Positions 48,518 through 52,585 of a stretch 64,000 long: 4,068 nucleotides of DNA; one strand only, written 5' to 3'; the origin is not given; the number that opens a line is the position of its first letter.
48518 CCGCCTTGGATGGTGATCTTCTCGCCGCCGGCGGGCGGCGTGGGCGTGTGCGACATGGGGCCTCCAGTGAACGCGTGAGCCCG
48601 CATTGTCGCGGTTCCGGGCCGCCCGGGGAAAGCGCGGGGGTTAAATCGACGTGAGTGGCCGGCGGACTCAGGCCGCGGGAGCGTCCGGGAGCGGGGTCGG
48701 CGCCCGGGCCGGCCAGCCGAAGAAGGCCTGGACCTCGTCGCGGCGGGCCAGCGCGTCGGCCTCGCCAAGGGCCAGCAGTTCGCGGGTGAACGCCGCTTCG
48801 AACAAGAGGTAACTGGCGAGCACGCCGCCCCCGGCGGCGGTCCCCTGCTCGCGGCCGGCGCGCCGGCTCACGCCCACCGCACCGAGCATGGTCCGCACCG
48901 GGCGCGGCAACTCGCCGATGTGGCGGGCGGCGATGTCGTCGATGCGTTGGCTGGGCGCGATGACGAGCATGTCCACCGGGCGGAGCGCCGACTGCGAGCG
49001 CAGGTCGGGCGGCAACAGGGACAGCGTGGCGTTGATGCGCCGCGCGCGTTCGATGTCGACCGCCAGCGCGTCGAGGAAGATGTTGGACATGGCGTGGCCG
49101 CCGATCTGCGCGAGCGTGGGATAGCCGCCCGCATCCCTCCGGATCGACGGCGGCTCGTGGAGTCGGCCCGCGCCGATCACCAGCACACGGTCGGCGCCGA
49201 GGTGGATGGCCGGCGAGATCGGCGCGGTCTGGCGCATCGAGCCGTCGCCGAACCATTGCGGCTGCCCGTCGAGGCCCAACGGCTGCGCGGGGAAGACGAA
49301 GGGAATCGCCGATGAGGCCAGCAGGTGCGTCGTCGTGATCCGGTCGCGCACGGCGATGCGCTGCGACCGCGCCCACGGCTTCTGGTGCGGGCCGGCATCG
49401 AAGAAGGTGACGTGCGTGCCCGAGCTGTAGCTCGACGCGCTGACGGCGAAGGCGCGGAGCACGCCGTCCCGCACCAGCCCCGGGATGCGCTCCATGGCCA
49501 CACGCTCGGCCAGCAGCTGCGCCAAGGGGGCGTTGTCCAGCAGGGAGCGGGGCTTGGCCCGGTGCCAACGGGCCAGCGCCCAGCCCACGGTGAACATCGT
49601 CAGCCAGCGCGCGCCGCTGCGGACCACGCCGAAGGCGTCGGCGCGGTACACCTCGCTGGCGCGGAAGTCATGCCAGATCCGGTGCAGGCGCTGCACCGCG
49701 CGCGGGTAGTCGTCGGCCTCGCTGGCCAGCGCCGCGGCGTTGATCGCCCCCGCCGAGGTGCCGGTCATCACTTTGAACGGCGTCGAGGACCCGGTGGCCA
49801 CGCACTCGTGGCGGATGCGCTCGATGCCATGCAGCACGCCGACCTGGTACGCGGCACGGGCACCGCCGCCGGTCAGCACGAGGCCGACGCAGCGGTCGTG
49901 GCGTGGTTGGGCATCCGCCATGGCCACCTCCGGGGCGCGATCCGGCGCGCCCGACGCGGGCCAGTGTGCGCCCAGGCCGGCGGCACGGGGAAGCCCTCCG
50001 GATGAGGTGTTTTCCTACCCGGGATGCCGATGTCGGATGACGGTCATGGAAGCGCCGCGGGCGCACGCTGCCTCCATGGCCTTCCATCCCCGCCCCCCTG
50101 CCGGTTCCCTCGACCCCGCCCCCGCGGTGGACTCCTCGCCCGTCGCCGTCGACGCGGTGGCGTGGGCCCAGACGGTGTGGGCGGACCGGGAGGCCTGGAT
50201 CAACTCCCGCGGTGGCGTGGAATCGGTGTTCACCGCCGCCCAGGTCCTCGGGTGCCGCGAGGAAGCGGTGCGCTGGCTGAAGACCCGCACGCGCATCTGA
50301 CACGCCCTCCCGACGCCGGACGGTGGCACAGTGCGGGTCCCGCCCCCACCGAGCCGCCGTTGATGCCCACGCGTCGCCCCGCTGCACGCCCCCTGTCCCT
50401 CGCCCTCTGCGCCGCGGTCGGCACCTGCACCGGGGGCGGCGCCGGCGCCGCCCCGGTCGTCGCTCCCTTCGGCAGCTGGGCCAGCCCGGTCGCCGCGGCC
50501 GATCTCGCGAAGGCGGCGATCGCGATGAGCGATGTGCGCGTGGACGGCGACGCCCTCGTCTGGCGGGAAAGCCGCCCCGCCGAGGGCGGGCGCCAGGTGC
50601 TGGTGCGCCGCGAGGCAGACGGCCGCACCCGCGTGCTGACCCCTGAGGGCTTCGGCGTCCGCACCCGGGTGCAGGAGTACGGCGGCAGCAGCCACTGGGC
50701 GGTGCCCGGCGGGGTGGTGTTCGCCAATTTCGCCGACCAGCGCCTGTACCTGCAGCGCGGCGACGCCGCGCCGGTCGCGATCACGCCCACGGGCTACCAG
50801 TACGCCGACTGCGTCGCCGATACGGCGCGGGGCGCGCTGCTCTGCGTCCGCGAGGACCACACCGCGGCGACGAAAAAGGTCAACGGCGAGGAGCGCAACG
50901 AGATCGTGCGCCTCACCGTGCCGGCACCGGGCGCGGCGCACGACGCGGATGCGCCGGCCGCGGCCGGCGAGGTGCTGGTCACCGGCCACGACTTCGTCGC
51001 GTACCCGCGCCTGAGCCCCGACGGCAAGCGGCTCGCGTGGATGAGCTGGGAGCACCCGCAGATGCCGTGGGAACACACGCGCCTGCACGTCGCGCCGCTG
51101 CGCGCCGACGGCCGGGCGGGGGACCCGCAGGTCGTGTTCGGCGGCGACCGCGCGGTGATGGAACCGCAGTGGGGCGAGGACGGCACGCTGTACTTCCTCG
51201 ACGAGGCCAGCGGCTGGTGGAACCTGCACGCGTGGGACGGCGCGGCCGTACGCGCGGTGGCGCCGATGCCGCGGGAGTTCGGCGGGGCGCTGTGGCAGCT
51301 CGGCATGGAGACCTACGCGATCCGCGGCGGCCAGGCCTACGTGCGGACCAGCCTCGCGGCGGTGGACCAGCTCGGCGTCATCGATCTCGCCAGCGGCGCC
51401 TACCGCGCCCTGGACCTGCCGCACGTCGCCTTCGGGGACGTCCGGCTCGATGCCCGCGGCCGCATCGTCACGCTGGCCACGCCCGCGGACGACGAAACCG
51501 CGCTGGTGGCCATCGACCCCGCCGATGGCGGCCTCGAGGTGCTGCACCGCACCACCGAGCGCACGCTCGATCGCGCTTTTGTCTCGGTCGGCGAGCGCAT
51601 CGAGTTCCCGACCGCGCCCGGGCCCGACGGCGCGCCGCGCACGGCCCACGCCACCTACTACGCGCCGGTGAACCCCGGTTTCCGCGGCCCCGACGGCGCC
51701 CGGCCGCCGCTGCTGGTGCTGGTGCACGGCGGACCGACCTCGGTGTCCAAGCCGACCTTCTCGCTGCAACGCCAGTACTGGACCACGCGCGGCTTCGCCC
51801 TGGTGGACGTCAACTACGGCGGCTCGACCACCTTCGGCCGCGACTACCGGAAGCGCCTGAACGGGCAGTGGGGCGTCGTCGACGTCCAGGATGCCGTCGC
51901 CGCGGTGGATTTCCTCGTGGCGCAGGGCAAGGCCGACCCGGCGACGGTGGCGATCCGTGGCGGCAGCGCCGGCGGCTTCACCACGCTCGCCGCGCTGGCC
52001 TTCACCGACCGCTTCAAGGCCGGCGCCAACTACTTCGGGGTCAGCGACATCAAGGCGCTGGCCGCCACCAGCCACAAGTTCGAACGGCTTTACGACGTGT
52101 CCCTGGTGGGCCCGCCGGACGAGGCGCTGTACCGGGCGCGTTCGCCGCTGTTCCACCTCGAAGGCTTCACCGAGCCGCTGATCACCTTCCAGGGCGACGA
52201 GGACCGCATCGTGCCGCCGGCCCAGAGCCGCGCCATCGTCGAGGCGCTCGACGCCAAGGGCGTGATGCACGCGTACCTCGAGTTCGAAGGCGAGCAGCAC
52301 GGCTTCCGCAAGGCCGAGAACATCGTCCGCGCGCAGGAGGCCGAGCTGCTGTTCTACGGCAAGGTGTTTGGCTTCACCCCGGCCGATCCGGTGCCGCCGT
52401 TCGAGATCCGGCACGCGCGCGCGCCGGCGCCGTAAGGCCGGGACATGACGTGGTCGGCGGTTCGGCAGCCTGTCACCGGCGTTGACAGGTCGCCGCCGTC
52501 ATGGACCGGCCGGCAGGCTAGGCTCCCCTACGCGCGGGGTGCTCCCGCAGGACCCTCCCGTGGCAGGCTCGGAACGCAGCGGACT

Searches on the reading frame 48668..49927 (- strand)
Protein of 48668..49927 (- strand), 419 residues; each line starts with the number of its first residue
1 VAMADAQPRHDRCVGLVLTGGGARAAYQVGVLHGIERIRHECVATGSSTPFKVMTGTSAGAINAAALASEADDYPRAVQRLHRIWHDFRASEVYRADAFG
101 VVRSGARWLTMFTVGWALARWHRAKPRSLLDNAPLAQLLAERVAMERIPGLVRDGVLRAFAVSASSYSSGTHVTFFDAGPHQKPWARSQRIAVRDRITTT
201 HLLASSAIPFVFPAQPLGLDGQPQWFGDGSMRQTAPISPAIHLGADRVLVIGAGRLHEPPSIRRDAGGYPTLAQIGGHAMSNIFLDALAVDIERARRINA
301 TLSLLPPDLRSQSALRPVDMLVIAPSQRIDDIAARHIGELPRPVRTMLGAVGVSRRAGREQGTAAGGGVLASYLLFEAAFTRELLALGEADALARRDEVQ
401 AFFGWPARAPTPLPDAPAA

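Call 94: search_protein_families(library=pfam, proteins=[window:48668-49927:-], max_evalue=0.00001)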
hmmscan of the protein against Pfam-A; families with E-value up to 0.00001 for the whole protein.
window:48668-49927:- (419 aa): 1 family
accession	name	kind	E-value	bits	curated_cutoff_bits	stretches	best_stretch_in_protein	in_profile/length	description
PF01734.28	Patatin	-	2e-21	77.5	27.7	1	16-241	1-191/191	Patatin-like phospholipase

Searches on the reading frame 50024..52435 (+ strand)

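Call 94: search_protein_families(library=pfam, proteins=[window:50024-52435:+], max_evalue=0.00001)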
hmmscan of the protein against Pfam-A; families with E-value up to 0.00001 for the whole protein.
window:50024-52435:+ (803 aa): 3 families
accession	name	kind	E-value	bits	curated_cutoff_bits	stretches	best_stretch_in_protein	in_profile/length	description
PF00326.27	Peptidase_S9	-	1.5e-43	149.2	22.6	1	577-783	1-211/213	Prolyl oligopeptidase family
PF20434.5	BD-FAE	-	1.1e-10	41.8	26.8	1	561-742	13-215/215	BD-FAE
PF01738.24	DLH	-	1.5e-06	28.4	21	1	622-772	79-200/217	Dienelactone hydrolase family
